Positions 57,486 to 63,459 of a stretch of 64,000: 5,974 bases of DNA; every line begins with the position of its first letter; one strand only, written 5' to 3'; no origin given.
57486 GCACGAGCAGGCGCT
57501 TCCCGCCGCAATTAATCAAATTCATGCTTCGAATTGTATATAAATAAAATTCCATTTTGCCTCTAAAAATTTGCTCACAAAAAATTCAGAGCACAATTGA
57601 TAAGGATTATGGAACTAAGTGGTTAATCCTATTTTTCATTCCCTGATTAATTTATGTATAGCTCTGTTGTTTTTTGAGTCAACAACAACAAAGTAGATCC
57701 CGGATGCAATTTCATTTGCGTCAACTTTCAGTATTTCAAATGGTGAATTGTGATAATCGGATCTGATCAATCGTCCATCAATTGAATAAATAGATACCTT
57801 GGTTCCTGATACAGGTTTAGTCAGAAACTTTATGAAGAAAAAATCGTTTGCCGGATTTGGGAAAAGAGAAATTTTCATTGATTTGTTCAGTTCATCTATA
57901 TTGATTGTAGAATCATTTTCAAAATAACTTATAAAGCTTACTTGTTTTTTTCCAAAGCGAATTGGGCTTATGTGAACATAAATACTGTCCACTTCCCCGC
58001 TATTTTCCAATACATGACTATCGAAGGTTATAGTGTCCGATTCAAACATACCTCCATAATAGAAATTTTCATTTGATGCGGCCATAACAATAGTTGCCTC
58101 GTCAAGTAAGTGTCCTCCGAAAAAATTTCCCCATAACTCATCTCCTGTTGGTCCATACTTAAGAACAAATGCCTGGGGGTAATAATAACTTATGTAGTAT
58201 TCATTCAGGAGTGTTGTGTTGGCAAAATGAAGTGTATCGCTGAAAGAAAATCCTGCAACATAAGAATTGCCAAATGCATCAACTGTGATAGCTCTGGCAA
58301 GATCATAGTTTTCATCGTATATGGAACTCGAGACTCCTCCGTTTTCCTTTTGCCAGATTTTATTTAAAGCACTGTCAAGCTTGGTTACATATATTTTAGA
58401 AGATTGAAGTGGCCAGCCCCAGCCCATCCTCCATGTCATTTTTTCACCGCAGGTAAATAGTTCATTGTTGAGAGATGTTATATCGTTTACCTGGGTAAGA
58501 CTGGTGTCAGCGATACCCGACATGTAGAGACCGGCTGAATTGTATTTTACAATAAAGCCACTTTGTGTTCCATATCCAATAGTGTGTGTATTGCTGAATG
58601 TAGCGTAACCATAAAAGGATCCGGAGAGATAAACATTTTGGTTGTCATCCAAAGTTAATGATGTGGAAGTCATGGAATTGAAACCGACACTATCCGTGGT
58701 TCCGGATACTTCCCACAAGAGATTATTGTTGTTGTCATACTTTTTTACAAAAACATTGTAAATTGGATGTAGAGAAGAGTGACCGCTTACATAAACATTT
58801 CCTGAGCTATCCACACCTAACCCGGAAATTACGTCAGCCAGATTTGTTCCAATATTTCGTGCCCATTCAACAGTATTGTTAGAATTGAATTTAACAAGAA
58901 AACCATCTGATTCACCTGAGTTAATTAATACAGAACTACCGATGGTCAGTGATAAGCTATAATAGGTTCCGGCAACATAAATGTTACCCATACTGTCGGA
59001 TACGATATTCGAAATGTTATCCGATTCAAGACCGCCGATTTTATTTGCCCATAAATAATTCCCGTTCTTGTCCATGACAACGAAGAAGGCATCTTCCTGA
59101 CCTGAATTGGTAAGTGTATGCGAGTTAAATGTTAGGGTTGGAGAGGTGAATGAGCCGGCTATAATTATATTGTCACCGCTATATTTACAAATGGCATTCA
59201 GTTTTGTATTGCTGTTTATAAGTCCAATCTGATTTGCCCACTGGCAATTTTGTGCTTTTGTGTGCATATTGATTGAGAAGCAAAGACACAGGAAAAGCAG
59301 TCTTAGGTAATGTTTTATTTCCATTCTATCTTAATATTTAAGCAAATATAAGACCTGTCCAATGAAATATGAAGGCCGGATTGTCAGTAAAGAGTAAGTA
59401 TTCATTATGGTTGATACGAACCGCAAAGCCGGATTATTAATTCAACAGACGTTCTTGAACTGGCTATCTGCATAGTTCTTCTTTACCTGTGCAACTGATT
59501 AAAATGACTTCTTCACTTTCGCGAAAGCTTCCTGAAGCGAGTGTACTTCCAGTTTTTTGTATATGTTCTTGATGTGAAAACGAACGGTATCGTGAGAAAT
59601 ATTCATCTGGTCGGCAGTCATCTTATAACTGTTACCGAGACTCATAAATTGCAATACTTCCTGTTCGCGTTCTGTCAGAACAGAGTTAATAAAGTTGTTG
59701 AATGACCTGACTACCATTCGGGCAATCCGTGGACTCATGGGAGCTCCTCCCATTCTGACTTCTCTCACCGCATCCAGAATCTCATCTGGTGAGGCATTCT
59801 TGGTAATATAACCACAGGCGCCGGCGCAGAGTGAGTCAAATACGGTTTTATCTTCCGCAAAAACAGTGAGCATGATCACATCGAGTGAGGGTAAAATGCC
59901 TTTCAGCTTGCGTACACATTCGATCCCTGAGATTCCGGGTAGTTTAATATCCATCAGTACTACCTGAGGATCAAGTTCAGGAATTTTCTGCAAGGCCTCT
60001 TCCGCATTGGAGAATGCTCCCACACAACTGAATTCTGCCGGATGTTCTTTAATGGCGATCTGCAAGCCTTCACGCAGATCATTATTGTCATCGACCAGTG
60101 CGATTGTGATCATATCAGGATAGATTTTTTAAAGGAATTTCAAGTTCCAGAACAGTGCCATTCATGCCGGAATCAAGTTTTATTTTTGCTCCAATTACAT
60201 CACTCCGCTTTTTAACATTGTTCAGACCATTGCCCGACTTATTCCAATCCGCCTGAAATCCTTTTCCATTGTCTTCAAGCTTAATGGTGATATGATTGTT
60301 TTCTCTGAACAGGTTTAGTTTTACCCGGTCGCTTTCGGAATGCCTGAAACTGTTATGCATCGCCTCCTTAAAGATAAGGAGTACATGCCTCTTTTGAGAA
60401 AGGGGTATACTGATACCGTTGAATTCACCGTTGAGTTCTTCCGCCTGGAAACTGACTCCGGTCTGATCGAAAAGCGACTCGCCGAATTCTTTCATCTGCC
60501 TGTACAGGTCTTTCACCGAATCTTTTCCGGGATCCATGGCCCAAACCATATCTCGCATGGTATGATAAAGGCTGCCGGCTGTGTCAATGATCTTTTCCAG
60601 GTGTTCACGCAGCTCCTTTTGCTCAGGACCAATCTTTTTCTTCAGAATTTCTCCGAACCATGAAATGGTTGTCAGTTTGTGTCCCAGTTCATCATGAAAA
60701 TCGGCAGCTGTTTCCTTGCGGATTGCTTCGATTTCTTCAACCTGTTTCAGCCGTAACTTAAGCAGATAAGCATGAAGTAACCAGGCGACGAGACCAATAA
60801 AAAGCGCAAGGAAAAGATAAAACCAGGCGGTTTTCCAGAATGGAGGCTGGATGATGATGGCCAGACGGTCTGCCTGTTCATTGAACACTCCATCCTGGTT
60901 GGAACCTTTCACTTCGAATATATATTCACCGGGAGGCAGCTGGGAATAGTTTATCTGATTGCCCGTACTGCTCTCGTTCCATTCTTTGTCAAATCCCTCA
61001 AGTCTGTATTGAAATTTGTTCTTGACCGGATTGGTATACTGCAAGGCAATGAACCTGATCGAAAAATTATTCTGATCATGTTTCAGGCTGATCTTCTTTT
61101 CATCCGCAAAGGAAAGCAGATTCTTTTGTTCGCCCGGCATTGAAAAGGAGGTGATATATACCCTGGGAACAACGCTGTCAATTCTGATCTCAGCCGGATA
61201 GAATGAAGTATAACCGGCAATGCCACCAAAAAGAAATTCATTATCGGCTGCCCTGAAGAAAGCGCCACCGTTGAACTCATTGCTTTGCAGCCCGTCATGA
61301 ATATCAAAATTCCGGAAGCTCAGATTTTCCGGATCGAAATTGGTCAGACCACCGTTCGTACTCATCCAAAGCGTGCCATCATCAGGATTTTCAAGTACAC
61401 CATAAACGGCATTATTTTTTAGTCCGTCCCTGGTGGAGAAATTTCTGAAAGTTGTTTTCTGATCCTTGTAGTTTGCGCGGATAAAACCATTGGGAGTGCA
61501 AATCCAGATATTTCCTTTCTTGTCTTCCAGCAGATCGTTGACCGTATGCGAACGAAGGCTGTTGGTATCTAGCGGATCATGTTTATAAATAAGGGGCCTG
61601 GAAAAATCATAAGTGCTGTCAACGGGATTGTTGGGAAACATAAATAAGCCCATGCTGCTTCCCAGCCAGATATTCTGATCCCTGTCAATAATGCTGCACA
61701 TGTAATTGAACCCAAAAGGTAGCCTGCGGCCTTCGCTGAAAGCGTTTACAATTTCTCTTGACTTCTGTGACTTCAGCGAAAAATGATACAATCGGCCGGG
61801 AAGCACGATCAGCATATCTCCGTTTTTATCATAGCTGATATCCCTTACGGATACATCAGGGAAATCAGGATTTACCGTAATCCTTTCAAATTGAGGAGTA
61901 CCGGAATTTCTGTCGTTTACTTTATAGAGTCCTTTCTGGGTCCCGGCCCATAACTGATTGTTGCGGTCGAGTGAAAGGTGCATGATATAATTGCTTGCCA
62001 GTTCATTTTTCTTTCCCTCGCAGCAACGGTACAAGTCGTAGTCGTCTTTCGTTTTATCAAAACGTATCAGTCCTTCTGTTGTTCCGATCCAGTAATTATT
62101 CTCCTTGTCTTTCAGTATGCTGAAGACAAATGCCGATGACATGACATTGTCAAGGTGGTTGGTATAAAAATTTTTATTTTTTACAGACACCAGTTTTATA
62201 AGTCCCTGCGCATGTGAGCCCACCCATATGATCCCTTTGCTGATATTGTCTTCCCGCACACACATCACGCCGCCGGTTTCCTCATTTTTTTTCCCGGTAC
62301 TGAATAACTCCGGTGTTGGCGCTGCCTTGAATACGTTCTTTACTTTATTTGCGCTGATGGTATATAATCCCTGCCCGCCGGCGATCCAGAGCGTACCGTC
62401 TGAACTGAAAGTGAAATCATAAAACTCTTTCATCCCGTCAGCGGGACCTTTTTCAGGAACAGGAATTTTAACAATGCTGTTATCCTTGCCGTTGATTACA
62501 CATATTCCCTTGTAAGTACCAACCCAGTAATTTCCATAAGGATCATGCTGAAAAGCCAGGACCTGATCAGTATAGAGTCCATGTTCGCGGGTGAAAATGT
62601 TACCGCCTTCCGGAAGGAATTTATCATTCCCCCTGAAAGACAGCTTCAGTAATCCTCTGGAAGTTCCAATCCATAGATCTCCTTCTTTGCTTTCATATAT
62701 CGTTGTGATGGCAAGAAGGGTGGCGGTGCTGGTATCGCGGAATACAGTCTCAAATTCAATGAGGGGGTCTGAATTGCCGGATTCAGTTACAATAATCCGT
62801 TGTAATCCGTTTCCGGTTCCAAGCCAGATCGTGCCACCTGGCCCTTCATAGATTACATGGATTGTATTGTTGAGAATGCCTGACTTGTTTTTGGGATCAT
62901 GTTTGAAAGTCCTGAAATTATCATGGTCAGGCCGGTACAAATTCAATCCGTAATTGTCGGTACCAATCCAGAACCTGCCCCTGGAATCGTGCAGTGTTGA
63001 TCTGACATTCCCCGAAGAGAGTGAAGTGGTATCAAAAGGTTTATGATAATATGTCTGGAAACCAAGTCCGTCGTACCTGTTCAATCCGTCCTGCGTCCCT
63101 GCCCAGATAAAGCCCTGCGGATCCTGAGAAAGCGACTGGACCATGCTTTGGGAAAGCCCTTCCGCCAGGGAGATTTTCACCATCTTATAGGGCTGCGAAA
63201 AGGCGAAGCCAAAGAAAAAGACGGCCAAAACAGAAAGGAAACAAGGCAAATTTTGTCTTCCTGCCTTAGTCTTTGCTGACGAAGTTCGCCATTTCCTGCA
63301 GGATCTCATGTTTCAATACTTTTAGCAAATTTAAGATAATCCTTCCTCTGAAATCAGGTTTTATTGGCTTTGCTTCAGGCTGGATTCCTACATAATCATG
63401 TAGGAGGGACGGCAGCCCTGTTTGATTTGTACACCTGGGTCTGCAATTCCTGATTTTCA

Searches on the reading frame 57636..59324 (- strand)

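Call 69: search_protein_families(library=pfam, proteins=[window:57636-59324:-], max_evalue=0.00001)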
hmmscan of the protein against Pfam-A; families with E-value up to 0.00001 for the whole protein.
window:57636-59324:- (562 aa): 2 families
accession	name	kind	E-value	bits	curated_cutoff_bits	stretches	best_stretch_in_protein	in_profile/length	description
PF06739.17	SBBP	-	8.9e-16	58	20.5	1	153-183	1-32/38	Beta-propeller repeat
PF18962.6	Por_Secre_tail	-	1.2e-13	51.6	27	1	487-560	1-74/75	Secretion system C-terminal sorting domain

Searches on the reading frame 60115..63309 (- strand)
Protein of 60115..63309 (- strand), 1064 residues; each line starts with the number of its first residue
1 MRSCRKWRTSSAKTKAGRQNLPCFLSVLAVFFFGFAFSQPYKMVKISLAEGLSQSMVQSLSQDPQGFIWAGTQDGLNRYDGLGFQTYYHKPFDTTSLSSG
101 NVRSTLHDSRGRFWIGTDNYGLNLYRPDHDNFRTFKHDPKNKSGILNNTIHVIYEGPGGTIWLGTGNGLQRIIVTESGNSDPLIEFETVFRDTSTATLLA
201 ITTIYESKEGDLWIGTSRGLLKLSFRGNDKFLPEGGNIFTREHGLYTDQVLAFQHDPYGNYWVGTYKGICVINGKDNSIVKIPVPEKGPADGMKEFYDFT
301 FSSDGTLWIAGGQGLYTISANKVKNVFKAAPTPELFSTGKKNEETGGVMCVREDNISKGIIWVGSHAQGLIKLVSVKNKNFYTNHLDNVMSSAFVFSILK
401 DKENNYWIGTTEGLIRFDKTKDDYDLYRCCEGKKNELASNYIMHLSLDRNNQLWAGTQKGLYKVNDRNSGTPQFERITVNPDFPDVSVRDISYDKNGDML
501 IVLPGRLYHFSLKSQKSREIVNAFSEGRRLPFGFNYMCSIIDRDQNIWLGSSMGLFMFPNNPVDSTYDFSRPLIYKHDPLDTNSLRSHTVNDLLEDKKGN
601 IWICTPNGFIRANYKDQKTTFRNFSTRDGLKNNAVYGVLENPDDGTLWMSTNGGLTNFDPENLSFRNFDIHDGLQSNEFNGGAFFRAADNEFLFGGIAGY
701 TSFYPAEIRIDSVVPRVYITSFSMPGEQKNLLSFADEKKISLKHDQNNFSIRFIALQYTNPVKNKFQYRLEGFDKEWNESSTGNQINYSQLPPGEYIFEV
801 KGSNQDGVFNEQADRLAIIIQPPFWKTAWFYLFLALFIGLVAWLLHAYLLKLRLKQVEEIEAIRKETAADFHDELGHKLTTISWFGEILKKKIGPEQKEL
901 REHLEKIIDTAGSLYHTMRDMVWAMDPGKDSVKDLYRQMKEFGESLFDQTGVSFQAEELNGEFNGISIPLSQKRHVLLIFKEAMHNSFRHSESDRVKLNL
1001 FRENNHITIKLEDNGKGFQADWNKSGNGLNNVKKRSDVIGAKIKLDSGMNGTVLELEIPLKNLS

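Call 69: search_protein_families(library=pfam, proteins=[window:60115-63309:-], max_evalue=0.00001)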
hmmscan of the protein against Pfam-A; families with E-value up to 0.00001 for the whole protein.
window:60115-63309:- (1064 aa): 5 families
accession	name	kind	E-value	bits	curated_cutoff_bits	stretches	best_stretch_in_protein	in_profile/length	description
PF07494.17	Reg_prop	-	6.5e-44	142.7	20.4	0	584-607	1-24/24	Two component regulator propeller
PF07495.19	Y_Y_Y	-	1.6e-15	57.2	26.6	1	758-820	2-64/65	Y_Y_Y domain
PF07730.19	HisKA_3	-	6.5e-08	33.5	24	1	864-928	2-66/68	Histidine kinase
PF02518.31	HATPase_c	-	1.9e-06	28.7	26.4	0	974-1061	4-110/111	Histidine kinase-, DNA gyrase B-, and HSP90-like ATPase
PF16819.11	DUF5074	-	5e-06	26.2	27.2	0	642-694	190-251/353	Domain of unknown function (DUF5074)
